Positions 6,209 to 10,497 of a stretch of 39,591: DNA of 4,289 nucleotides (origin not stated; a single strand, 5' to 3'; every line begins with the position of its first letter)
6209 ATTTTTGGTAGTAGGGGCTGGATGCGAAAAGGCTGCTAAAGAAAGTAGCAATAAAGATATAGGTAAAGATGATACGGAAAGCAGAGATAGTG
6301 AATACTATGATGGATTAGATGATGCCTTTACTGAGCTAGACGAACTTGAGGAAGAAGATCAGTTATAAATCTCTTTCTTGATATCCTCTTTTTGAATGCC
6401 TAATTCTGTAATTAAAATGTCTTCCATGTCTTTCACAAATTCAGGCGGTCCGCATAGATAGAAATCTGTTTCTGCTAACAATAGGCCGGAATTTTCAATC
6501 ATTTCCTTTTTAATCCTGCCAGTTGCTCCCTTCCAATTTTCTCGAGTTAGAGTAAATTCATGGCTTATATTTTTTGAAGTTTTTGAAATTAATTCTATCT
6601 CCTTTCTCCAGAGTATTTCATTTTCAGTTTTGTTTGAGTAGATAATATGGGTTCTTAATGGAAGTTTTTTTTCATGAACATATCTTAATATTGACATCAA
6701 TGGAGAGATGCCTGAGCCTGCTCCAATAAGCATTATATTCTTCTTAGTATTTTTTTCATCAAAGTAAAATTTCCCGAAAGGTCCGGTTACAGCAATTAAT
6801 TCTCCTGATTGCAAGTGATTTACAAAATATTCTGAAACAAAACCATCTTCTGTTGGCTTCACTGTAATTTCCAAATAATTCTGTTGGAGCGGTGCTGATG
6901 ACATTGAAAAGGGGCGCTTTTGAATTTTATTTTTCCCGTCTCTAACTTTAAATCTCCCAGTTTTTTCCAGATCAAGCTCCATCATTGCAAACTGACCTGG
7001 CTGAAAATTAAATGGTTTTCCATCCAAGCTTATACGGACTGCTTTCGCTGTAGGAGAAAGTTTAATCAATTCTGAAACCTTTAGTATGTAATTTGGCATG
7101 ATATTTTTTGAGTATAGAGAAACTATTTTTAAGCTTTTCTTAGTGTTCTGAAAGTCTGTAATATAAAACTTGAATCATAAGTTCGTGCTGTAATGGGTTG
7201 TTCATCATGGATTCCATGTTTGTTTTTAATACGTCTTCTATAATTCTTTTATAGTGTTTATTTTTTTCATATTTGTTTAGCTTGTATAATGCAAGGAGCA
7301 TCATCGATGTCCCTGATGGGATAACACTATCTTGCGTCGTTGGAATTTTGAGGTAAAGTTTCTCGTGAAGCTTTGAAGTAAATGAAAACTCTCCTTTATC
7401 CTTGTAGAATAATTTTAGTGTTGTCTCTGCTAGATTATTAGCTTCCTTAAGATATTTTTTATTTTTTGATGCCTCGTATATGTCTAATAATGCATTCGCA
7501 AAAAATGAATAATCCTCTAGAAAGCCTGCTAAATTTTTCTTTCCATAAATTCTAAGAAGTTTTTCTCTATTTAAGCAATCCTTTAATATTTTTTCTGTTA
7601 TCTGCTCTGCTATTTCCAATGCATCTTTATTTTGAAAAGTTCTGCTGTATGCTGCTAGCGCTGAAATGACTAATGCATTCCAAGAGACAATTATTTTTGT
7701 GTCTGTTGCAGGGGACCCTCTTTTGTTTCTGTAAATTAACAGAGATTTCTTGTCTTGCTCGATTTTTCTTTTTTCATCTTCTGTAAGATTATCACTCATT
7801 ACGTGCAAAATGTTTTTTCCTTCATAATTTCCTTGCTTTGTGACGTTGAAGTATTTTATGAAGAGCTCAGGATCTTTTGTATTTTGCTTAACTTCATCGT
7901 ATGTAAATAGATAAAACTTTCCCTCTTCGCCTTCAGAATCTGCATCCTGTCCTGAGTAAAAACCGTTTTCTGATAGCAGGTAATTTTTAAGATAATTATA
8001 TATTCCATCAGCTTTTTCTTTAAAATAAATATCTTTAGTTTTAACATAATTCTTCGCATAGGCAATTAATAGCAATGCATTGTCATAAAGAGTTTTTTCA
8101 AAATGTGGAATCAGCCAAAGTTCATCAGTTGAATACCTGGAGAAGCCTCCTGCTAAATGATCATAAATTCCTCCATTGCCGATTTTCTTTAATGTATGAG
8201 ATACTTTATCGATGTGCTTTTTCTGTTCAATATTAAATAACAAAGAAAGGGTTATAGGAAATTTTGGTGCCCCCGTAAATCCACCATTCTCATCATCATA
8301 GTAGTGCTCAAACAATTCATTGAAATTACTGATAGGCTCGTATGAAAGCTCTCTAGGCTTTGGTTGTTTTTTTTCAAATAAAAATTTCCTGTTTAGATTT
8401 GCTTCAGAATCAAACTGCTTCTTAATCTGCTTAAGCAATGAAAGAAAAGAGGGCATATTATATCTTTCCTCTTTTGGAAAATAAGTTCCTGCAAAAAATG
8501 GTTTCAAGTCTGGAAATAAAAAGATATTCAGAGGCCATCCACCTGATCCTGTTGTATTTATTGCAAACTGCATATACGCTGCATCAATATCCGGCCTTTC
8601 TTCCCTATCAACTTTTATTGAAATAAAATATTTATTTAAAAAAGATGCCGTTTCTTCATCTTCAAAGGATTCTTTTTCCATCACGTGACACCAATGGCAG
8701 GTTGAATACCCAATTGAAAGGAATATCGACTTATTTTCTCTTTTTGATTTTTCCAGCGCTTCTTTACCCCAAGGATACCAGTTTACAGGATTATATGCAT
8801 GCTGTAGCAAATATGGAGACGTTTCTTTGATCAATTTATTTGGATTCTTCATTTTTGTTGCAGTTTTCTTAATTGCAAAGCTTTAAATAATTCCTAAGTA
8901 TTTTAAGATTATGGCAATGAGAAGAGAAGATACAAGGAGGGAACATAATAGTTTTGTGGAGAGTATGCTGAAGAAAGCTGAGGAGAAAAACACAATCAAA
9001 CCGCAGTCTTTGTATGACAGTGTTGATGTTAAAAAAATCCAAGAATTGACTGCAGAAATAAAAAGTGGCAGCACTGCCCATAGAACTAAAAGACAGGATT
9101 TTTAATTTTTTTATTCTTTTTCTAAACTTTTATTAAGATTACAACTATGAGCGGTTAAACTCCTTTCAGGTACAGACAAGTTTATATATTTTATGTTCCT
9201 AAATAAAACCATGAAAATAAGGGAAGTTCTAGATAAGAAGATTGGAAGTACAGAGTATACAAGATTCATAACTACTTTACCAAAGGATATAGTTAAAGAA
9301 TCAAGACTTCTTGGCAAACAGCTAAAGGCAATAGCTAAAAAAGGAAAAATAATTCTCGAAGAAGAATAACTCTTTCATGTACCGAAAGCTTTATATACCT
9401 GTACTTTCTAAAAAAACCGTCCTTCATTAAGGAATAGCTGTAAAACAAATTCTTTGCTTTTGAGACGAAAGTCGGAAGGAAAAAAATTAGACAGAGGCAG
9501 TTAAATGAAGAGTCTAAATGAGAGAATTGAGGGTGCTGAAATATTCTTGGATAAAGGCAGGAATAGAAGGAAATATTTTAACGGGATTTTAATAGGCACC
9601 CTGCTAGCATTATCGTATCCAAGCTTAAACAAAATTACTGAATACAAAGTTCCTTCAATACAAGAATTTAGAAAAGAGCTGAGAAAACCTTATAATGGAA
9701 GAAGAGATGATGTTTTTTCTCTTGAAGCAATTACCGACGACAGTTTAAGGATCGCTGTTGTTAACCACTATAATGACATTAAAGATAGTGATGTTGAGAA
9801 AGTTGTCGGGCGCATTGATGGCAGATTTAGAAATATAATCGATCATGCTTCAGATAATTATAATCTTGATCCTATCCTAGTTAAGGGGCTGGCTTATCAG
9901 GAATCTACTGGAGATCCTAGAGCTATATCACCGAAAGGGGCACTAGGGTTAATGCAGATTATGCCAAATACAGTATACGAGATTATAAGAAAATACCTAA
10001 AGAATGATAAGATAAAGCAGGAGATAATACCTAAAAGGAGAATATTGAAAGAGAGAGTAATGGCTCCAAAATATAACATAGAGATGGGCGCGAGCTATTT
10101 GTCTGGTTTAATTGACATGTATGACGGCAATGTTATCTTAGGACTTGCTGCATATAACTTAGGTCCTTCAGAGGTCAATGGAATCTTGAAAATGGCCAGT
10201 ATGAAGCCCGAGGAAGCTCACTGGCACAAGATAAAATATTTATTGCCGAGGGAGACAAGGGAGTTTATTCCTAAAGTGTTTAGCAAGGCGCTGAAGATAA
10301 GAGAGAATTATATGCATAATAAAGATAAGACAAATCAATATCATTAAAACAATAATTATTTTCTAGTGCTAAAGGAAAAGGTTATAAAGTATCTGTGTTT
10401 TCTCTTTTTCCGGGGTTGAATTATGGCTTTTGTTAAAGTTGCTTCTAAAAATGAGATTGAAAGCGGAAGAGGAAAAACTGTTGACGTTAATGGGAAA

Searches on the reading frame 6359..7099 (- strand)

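Call 86: search_protein_families(library=pfam, proteins=[window:6359-7099:-], max_evalue=0.0001)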
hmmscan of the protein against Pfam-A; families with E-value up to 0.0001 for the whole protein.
window:6359-7099:- (246 aa): 3 families
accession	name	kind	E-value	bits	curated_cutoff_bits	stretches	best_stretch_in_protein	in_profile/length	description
PF00175.26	NAD_binding_1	-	7.4e-19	68.9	22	1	124-226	1-108/109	Oxidoreductase NAD-binding domain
PF00970.30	FAD_binding_6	-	5.9e-10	39.8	21.1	1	15-112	11-99/99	Oxidoreductase FAD-binding domain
PF08030.17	NAD_binding_6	-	2.1e-06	28.3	22.2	0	120-190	2-80/156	Ferric reductase NAD binding domain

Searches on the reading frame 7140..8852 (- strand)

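Call 86: search_protein_families(library=pfam, proteins=[window:7140-8852:-], max_evalue=0.0001)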
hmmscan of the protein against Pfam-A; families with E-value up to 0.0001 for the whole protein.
window:7140-8852:- (570 aa): 2 families
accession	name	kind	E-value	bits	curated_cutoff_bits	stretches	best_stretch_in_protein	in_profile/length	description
PF03190.21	Thioredox_DsbH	-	1.2e-72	243.7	27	1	5-151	2-148/163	Protein of unknown function, DUF255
PF13899.12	Thioredoxin_7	-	1.9e-08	34.8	27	1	24-88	1-65/83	Thioredoxin-like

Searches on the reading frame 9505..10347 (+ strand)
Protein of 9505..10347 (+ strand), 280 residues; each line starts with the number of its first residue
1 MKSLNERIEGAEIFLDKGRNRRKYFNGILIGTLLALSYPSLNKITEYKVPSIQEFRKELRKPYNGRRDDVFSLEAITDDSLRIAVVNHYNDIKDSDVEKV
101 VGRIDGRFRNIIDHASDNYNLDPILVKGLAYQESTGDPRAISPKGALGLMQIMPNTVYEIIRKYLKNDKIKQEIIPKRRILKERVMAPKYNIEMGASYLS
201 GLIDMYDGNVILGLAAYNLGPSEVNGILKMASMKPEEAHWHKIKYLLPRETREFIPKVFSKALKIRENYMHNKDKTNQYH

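Call 86: search_protein_families(library=pfam, proteins=[window:9505-10347:+], max_evalue=0.0001)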
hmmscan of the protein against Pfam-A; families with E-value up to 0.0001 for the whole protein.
window:9505-10347:+ (280 aa): 1 family
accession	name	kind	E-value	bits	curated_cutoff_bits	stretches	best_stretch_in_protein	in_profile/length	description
PF01464.25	SLT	-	2.1e-24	85.8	21.3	1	112-231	3-108/117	Transglycosylase SLT domain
